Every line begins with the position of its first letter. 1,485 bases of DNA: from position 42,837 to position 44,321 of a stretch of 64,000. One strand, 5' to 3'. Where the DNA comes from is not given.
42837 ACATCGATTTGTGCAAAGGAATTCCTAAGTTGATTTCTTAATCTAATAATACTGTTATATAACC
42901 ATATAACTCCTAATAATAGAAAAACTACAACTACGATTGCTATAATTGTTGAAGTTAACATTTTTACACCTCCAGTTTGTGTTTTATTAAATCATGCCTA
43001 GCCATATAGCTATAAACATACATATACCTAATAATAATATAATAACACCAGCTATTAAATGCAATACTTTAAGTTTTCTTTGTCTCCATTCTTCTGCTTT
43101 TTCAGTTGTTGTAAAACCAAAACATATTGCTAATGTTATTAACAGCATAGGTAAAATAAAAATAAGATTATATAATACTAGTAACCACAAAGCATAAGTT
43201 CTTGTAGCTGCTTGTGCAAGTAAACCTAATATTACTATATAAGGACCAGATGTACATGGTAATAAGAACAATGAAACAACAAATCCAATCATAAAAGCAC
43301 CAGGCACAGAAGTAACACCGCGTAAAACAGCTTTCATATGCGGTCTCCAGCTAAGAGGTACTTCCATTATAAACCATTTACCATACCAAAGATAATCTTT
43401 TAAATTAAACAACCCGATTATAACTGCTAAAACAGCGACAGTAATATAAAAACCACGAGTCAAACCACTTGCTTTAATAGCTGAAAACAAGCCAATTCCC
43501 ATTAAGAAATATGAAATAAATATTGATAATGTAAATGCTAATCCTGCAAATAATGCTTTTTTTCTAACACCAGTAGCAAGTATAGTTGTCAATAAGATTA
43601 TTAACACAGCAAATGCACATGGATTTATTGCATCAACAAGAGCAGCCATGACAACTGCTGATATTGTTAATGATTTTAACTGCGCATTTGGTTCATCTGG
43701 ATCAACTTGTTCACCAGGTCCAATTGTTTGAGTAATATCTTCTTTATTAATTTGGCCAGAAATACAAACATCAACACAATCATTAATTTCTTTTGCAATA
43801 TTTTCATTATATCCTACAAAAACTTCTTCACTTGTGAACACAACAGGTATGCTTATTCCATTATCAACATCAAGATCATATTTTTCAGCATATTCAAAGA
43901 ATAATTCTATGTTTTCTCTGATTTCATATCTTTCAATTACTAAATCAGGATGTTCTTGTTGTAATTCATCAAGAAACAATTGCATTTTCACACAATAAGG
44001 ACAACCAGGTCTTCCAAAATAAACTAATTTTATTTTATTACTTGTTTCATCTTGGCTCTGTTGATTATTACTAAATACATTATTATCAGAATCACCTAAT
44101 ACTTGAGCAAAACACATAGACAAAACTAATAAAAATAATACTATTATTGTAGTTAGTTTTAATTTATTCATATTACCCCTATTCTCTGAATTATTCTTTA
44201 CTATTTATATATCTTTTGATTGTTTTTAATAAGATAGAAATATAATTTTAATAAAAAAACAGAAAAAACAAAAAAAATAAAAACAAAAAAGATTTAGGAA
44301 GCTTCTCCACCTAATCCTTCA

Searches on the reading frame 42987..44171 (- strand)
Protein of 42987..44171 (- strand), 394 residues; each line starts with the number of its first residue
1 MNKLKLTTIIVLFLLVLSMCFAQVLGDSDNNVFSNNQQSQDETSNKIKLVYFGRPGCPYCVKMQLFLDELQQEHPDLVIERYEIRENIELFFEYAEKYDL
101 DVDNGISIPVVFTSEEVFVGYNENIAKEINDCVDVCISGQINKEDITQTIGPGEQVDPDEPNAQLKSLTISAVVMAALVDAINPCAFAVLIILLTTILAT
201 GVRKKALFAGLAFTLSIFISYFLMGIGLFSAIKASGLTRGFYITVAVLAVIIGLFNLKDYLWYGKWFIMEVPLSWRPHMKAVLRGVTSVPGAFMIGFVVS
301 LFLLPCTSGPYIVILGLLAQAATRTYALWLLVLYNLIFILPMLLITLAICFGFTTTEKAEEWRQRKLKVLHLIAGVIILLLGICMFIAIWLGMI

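Call 11: search_protein_families(library=pfam, max_evalue=0.001, proteins=[window:42987-44171:-])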
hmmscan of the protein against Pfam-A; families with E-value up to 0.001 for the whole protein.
window:42987-44171:- (394 aa): 4 families
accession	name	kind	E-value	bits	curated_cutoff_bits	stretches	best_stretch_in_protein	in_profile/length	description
PF02683.22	DsbD_TM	-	3.1e-05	23.8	27.1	1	169-383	4-212/219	Cytochrome C biogenesis protein transmembrane domain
PF05768.20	Glrx-like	-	6.8e-05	23.6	26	1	48-101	1-49/77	Glutaredoxin-like domain (DUF836)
PF20130.4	DUF6520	-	0.00026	21.7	25.4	0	338-362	6-30/83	Family of unknown function (DUF6520)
PF00462.30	Glutaredoxin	-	0.00043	20.9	22.9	1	50-116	2-58/60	Glutaredoxin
